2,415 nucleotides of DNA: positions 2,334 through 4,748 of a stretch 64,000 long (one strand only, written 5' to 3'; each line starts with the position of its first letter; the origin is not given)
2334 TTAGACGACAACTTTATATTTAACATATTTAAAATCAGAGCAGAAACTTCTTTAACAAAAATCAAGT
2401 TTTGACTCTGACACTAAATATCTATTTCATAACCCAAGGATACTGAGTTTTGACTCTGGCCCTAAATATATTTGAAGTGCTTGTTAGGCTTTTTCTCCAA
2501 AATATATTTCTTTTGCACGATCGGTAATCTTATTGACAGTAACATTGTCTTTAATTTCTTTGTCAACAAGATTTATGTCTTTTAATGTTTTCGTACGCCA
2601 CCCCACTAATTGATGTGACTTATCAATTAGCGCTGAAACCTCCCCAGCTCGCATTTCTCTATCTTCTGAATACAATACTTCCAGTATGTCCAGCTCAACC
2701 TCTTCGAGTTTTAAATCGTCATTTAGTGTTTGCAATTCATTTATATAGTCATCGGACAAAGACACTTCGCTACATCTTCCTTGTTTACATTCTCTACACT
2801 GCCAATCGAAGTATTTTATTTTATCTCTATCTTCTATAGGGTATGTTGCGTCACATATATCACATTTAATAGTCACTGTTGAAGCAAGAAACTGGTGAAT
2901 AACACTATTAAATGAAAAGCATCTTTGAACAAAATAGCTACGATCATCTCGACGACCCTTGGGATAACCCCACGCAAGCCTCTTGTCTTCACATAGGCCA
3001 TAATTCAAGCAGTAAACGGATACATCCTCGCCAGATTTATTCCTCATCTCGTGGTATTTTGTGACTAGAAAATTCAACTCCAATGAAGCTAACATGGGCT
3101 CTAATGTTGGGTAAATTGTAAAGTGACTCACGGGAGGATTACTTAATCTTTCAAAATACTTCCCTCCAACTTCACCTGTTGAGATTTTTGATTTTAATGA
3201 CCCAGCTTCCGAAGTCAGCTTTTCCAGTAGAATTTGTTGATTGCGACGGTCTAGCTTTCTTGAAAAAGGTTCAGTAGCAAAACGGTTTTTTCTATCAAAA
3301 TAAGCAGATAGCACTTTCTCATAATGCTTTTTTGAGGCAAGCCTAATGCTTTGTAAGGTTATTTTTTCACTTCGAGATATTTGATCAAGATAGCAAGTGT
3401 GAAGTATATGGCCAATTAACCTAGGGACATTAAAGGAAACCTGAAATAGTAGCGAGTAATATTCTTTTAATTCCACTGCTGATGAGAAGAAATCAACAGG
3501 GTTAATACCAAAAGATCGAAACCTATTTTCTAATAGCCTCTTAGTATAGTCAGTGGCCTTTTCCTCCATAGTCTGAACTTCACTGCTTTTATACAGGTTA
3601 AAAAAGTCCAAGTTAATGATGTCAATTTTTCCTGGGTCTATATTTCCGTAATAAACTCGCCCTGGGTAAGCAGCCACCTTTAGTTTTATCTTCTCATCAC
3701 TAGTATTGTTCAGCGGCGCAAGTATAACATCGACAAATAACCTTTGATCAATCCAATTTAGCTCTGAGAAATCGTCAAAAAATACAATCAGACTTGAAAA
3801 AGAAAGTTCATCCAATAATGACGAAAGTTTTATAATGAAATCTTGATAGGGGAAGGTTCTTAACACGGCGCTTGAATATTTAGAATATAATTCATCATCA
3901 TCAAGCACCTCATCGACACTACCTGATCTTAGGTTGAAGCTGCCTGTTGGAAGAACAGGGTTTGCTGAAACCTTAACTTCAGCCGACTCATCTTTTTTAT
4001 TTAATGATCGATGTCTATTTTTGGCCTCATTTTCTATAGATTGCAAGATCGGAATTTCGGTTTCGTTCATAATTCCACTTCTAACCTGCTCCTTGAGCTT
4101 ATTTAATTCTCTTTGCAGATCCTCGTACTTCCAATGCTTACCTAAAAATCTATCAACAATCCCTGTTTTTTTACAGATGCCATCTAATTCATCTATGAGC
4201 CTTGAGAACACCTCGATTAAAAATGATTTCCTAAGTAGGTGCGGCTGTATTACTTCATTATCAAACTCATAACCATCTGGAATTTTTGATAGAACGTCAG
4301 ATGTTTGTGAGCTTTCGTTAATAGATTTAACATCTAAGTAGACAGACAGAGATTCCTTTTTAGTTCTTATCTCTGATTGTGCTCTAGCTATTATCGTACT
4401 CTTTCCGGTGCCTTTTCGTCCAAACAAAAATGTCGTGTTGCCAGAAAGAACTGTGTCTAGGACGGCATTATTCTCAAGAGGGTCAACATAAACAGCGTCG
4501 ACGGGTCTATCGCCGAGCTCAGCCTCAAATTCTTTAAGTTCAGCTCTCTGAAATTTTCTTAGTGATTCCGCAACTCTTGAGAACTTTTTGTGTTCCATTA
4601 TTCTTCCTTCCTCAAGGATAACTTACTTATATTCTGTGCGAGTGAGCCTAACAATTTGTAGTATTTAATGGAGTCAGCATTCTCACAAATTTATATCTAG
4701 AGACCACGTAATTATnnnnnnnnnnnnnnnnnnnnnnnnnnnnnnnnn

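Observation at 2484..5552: AT-rich two-gene cassette (2-TM coiled-coil protein + P-loop NTPase with Zn-ribbon and wHTH): candidate undescribed defence/abortive-infection module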

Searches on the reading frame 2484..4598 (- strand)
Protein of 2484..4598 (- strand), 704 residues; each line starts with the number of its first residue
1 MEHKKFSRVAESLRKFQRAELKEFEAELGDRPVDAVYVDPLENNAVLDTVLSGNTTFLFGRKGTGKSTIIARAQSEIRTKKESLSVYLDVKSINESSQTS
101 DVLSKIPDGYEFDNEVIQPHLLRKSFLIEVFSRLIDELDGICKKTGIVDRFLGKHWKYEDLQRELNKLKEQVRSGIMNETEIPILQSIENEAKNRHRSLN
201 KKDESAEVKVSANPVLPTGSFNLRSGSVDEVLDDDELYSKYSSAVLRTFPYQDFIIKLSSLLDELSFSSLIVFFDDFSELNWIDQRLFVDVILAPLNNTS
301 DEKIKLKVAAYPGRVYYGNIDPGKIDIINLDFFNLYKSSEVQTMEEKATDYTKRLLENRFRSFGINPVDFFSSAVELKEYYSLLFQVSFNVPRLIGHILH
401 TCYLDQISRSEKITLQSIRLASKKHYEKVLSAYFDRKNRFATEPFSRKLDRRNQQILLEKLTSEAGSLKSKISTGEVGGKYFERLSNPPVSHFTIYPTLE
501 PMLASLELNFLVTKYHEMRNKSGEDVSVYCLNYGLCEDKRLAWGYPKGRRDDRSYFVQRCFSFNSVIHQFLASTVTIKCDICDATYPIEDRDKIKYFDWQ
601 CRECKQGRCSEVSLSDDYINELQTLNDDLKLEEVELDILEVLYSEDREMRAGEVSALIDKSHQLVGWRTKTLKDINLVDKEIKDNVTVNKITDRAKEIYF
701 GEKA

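Call 3: search_protein_families(library=pfam, proteins=[window:2484-4598:-], max_evalue=1)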
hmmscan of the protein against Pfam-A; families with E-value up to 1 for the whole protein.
window:2484-4598:- (704 aa): 8 families
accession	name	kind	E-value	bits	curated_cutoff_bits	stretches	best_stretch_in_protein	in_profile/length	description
PF03193.22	RsgA_GTPase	-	0.0011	19.2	30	1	21-85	72-138/174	RsgA GTPase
PF12775.13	AAA_7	-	0.0022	18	25.8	1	39-104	18-83/181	P-loop containing dynein motor region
PF13191.12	AAA_16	-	0.0084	17.1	32.6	1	46-80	15-51/167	AAA ATPase domain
PF13555.12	AAA_29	-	0.036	14.3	27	1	51-70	21-39/61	P-loop containing region of AAA domain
PF00005.33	ABC_tran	-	0.052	14.6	25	1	50-99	8-57/137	ABC transporter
PF13401.12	AAA_22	-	0.096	13.4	27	1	56-94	8-46/130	AAA domain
PF25199.1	nSTAND_NTPase5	-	0.13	12.5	34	1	47-104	35-92/145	Novel STAND NTPase 5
PF05673.19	DUF815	-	0.13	11.9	23.8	1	49-81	49-81/249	Protein of unknown function (DUF815)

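Call 4: search_protein_families(library=padloc, proteins=[window:2484-4598:-], max_evalue=1)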
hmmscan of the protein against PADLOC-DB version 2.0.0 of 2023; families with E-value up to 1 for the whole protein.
window:2484-4598:- (704 aa): 2 families
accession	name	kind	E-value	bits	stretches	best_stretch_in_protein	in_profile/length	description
PDLC01866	CARF3--CARF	-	0.00055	18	1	623-697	127-193/207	-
PDLC01434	CasR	-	0.0099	13.8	1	618-685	115-178/191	"CAS-I,CAS-II,CAS-III,CAS-IV,CAS-V,CAS-VI; associated_signaling"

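Call 5: search_protein_families(library=ncbifam, proteins=[window:2484-4598:-], max_evalue=1)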
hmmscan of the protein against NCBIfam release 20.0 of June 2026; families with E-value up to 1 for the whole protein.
window:2484-4598:- (704 aa): 5 families
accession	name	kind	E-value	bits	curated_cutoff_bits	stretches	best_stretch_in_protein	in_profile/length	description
NF047389.1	ATPase_Sll1717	subfamily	2.1e-10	40.3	75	1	30-434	10-358/454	P-loop ATPase, Sll1717 family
NF053860.1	DS41_1_antiphage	equivalog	1.5e-08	34.1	370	2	23-278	9-226/448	anti-phage protein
TIGR03420.1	DnaA_homol_Hda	equivalog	0.05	13.1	194.8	1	52-97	37-81/226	DnaA regulatory inactivator Hda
NF040939.2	trans_reg_lrs14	equivalog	0.09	12.8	90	1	629-685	17-73/103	Lrs14 family HTH-type transcriptional regulator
TIGR02142.1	modC_ABC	equivalog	0.13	11.5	285.05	1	48-121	17-90/353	molybdenum ABC transporter ATP-binding protein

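Call 6: find_homologous_proteins(query=window:2484-4598:-)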
Query window:2484-4598:- (704 aa): 805 proteins with E <= 0.001 among 8000 candidates; the best 120 are listed.
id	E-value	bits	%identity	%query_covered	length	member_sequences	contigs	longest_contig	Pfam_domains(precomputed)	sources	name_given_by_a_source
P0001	0.0e+0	1575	100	100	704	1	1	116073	-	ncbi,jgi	-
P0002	0.0e+0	1475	93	100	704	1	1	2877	-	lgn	-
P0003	0.0e+0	1441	90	100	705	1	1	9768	-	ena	-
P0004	0.0e+0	1424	90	100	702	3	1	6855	-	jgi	-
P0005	0.0e+0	1407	88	100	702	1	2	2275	-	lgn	-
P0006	0.0e+0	1407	88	100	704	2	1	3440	-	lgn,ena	-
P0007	0.0e+0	1346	84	100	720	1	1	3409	-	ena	-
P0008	0.0e+0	1244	79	99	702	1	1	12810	-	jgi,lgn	jgi:hypothetical protein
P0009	0.0e+0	1230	77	100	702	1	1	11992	-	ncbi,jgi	jgi:hypothetical protein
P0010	0.0e+0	1210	75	100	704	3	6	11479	-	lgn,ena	-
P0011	0.0e+0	1206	76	100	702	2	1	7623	-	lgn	-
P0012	0.0e+0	1204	76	100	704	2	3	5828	-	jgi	jgi:hypothetical protein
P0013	0.0e+0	1199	75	100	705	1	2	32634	-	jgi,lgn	jgi:DNA-binding transcriptional ArsR family regulator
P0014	0.0e+0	1198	76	100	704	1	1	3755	-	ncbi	-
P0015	0.0e+0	1195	75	99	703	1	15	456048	-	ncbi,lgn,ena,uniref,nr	ncbi:TPA: hypothetical protein ACKP33_004753 [Serratia marcescens]|uniref:hypothetical protein n=1 T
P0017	0.0e+0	1193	75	100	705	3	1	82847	-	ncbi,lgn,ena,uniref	ncbi:hypothetical protein [Aeromonas veronii]|uniref:hypothetical protein n=1 Tax=Aeromonas veronii 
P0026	0.0e+0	1167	73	100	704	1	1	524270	-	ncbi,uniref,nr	ncbi:transcriptional regulator [Herminiimonas sp. KBW02]|uniref:transcriptional regulator n=1 Tax=He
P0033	9.5e-245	832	52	99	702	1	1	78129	-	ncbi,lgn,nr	ncbi:MAG: transcriptional regulator [Caldilineaceae bacterium]|nr:transcriptional regulator [Caldili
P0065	7.3e-235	800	52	99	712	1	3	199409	-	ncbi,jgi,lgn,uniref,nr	ncbi:hypothetical protein [Stenotrophomonas sp.]|uniref:hypothetical protein n=1 Tax=Stenotrophomona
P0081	9.8e-233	793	52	100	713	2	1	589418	-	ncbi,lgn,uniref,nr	ncbi:transcriptional regulator [Corallococcus sp. ZKHCc1 1396]|uniref:Transcriptional regulator n=2 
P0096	1.5e-230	786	51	99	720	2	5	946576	-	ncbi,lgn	-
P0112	3.7e-229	781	52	100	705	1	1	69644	-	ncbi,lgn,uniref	ncbi:PHD finger domain-containing protein [Thalassoglobus sp. JC818]|uniref:PHD finger domain-contai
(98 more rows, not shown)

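Call 7: search_solved_structures(query=window:2484-4598:-, max_evalue=1)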
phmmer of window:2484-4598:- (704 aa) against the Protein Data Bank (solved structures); distinct sequences matched with E-value up to 1: 2.
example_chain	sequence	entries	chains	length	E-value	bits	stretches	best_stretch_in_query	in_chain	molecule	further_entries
1m2d_A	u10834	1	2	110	0.97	11.2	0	274-328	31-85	[2Fe-2S] ferredoxin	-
1m2b_A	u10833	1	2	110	0.98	11.2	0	274-328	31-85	[2Fe-2S] ferredoxin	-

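Call 8: search_protein_families(library=phrogs, proteins=[window:2484-4598:-], max_evalue=1)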
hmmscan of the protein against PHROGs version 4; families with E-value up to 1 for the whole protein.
window:2484-4598:- (704 aa): 2 families
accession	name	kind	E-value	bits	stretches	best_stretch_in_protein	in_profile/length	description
phrog_1637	-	unknown function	0.013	14.9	1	113-216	431-536/661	-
phrog_4747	-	unknown function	0.23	11.4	0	50-70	19-39/610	-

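Call 10: find_encoding_contigs(protein=P0001, flank=10000, max_places=3)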
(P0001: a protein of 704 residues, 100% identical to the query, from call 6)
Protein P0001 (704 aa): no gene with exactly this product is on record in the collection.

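Call 12: find_related_loci(query=A1, collection=genome_contigs, flank=8000)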
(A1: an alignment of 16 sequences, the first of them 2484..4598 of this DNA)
Query A1 (704 aa) in genome_contigs; peptide patterns used: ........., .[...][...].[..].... (x = any residue, [..] = any of these).
481 stretches matched a pattern; 276 encode a relative of the query (tblastn E <= 1e-3); the best 80 are kept; 80 distinct loci.
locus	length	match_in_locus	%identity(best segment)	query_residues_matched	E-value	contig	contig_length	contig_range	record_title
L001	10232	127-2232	73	1-702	0e+0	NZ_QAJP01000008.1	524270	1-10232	Herminiimonas sp. KBW02 KBW2_CGATGT_contig_8, whole genome shotgun sequence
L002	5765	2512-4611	73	1-700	0e+0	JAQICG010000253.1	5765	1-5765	MAG: Gammaproteobacteria bacterium isolate GH5 k119_231913, whole genome shotgun sequence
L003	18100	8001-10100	52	1-700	0e+0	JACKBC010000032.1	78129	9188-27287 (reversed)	MAG: Caldilineaceae bacterium isolate HK-STAS-CHLO-11 HK-STAS-CHLO-11_32, whole genome shotgun sequence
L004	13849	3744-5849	52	1-702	0e+0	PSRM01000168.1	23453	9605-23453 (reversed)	MAG: Verrucomicrobia bacterium isolate Amazon FNV 2010 0 4 contig_75_13378505_length_23453_multi_9_in_1_out_1, whole gen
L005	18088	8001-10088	52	5-701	0e+0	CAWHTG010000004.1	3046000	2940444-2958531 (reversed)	MAG: uncultured Acidobacteriota bacterium isolate MFD03346.bin.1.6 genome assembly, contig: contig_2271, whole genome sh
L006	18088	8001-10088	51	5-701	0e+0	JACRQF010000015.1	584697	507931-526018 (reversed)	MAG: Verrucomicrobia bacterium isolate NC_groundwater_2006_Pr3_S-0.65um_64_6 SR2-18-Sp65_coassembly_scaffold_216160, who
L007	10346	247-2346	51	5-703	0e+0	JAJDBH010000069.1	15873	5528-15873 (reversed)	MAG: Nitrospinaceae bacterium isolate OFTM387 OFTM387_68, whole genome shotgun sequence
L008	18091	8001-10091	51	4-700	0e+0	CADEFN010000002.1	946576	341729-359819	MAG: uncultured Gemmatimonadetes bacterium isolate Gemmatimonadetes sp. RBC101 genome assembly, contig: MAG101_2, whole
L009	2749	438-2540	49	1-700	0e+0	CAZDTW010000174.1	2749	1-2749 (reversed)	MAG TPA_asm: uncultured Methanobacterium sp. isolate binchicken_co22_99 genome assembly, contig: NODE_34594_length_2749_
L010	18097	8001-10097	50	1-700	0e+0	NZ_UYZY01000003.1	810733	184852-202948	Clostridium transplantifaecale strain Marseille-P8228, whole genome shotgun sequence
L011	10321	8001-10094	50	4-700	0e+0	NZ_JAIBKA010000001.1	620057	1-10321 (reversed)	Desulfoferrobacter suflitae strain DRH4 contig_1, whole genome shotgun sequence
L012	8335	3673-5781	49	4-700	0e+0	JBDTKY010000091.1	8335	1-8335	MAG: Nitrosospira sp. isolate cluster2_bin.89 k127_4491231, whole genome shotgun sequence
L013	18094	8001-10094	49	4-700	0e+0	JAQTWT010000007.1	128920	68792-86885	MAG: Gallionella sp. isolate STC_117 NODE_320_length_128920_cov_7.384330_Sandtown_C, whole genome shotgun sequence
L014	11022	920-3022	49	1-700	0e+0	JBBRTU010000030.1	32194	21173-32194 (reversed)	MAG: Burkholderiales bacterium isolate La2_metabat2.276 La2_metabat2.276_K_266902L32194_cov_14.3486, whole genome shotgu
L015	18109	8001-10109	48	1-700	0e+0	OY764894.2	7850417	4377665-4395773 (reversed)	MAG: uncultured Desulfobacterium sp. isolate 35125921-b51f-40db-957b-bccbeeb29ead genome assembly, chromosome: 1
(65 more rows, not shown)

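Call 18: find_encoding_contigs(protein=P0017, flank=8000, max_places=2)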
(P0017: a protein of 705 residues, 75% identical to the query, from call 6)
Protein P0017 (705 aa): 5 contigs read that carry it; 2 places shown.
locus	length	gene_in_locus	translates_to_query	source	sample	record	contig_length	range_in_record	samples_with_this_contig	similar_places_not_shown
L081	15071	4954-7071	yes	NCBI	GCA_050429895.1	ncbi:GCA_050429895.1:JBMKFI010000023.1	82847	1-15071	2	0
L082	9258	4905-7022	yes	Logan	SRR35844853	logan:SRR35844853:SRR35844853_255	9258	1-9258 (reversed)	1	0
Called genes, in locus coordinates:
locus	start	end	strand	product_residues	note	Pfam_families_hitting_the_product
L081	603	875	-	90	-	-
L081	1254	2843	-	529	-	PF00117:GATase, PF07722:Peptidase_C26, PF02540:NAD_synthase (weak), PF00958:GMP_synt_C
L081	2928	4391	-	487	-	PF00478:IMPDH, PF00571:CBS, PF01070:FMN_dh (weak), PF03060:NMO (weak)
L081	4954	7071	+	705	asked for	-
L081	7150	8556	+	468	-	PF13742:tRNA_anti_2, PF01336:tRNA_anti-codon, PF02601:Exonuc_VII_L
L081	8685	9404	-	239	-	PF00392:GntR, PF08279:HTH_11 (weak), PF07702:UTRA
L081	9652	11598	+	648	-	PF00359:PTS_EIIA_2, PF02302:PTS_IIB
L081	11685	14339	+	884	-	PF01074:Glyco_hydro_38N, PF09261:Alpha-mann_mid, PF07748:Glyco_hydro_38C, PF17677:Glyco_hydro38C2 (weak)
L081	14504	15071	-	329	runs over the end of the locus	PF01820:Dala_Dala_lig_N, PF02222:ATP-grasp (faint), PF02786:CPSase_L_D2 (weak), PF07478:Dala_Dala_lig_C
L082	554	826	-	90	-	-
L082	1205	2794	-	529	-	PF00117:GATase, PF07722:Peptidase_C26, PF02540:NAD_synthase (weak), PF00958:GMP_synt_C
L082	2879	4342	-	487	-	PF00478:IMPDH, PF00571:CBS, PF01070:FMN_dh (weak), PF03060:NMO (weak)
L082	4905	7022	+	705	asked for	-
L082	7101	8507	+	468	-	PF13742:tRNA_anti_2, PF01336:tRNA_anti-codon, PF02601:Exonuc_VII_L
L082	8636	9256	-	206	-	?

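Call 19: find_encoding_contigs(protein=P0015, flank=8000, max_places=2)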
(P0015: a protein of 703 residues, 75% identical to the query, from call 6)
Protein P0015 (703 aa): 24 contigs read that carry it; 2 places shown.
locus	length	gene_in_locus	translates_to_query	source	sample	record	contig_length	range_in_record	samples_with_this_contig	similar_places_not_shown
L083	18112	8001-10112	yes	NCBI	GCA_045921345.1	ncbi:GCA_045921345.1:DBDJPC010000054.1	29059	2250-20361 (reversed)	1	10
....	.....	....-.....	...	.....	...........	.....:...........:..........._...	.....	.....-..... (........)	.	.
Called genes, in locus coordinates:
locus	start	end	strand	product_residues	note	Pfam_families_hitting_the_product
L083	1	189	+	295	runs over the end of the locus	PF00126:HTH_1, PF03466:LysR_substrate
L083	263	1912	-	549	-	PF00999:Na_H_Exchanger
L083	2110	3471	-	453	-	PF00860:Xan_ur_permease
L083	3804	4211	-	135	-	PF00903:Glyoxalase (weak), PF22677:Ble-like_N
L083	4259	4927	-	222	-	PF02798:GST_N, PF13417:GST_N_3, PF13409:GST_N_2, PF00043:GST_C (weak), PF13410:GST_C_2 (faint), PF14497:GST_C_3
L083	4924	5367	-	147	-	PF13924:Lipocalin_5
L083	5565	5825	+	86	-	PF07338:YdgH_BhsA-like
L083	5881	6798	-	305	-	PF00126:HTH_1, PF03466:LysR_substrate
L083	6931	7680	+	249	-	PF23441:SDR, PF00106:adh_short, PF08659:KR, PF13561:adh_short_C2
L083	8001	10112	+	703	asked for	-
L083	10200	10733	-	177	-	PF00436:SSB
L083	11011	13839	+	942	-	PF02463:SMC_N (faint), PF03193:RsgA_GTPase (faint), PF13191:AAA_16 (faint), PF13401:AAA_22 (faint), PF13555:AAA_29 (faint), PF17760:UvrA_inter, PF17755:UvrA_DNA-bind, PF00005:ABC_tran (weak), +2 more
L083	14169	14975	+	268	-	PF06629:MipA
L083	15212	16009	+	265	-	PF01435:Peptidase_M48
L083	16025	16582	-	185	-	PF12464:Mac, PF00132:Hexapep, PF14602:Hexapep_2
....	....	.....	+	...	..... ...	-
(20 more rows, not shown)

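Call 39: search_protein_families(library=pfam, alignment_id=A4, max_evalue=0.00001)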
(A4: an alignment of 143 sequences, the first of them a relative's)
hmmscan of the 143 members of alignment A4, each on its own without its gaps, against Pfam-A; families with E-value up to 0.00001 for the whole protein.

A. member 1, L001:2306-2827:+ (174 aa): 0 families

B. families by the number of members that match (of 143 scanned): 130 families (the first 25 are shown)
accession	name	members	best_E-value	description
PF07733.18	DNA_pol3_alpha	3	9.3e-102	Bacterial DNA polymerase III alpha NTPase domain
PF17657.6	DNA_pol3_finger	3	3.4e-67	Bacterial DNA polymerase III alpha subunit finger domain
PF14579.12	HHH_6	3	2.2e-29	Helix-hairpin-helix motif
PF00012.26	HSP70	2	1e-263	Hsp70 protein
PF00749.27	tRNA-synt_1c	2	6.2e-105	tRNA synthetases class I (E and Q), catalytic domain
PF00575.29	S1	2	2e-77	S1 RNA binding domain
PF01965.30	DJ-1_PfpI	2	8.2e-47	DJ-1/PfpI family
PF02811.25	PHP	2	6.8e-43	PHP domain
PF01555.25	N6_N4_Mtase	2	2.8e-36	DNA methylase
PF00005.33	ABC_tran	2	3.5e-32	ABC transporter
PF13271.11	DUF4062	2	3.5e-28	Domain of unknown function (DUF4062)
PF03950.23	tRNA-synt_1c_C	2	9.2e-28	tRNA synthetases class I (E and Q), anti-codon binding domain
PF00589.27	Phage_integrase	2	1.3e-26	Phage integrase family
PF23459.1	S1_RRP5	2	1.1e-25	RRP5 S1 domain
PF20974.2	tRNA-synt_1c_C2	2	1.5e-24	tRNA synthetases class I (E and Q), anti-codon binding domain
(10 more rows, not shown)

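Call 40: search_protein_families(library=padloc, alignment_id=A4, max_evalue=1e-10)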
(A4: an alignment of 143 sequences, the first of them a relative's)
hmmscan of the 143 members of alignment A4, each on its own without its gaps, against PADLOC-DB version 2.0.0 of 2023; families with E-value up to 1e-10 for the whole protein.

A. member 1, L001:2306-2827:+ (174 aa): 0 families

B. families by the number of members that match (of 143 scanned): 142 families (the first 25 are shown)
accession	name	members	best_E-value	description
PDLC04135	mad3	2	8.8e-28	mads_3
PDLC00824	Cyclase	2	5e-17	oligonucleotide-cyclase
PDLC03371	MTase_II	2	2.5e-15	Type II methyltransferase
PDLC03634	MTase_III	1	2.4e-222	Type III methyltransferase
PDLC03249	MTase_II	1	1.2e-215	Type II methyltransferase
PDLC04843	PDC-S05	1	1.9e-170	-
PDLC04853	PDC-S05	1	4.3e-144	-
PDLC03637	MTase_III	1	4.1e-143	Type III methyltransferase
PDLC04851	PDC-S05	1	1.8e-138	-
PDLC04807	PDC-S02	1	6.3e-137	-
PDLC04852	PDC-S05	1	2.7e-130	-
PDLC04868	PDC-S05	1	9.8e-122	-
PDLC04864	PDC-S05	1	1.9e-121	-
PDLC03040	REase_I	1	3.6e-119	Type I restriction enzyme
PDLC04871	PDC-S05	1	6e-117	-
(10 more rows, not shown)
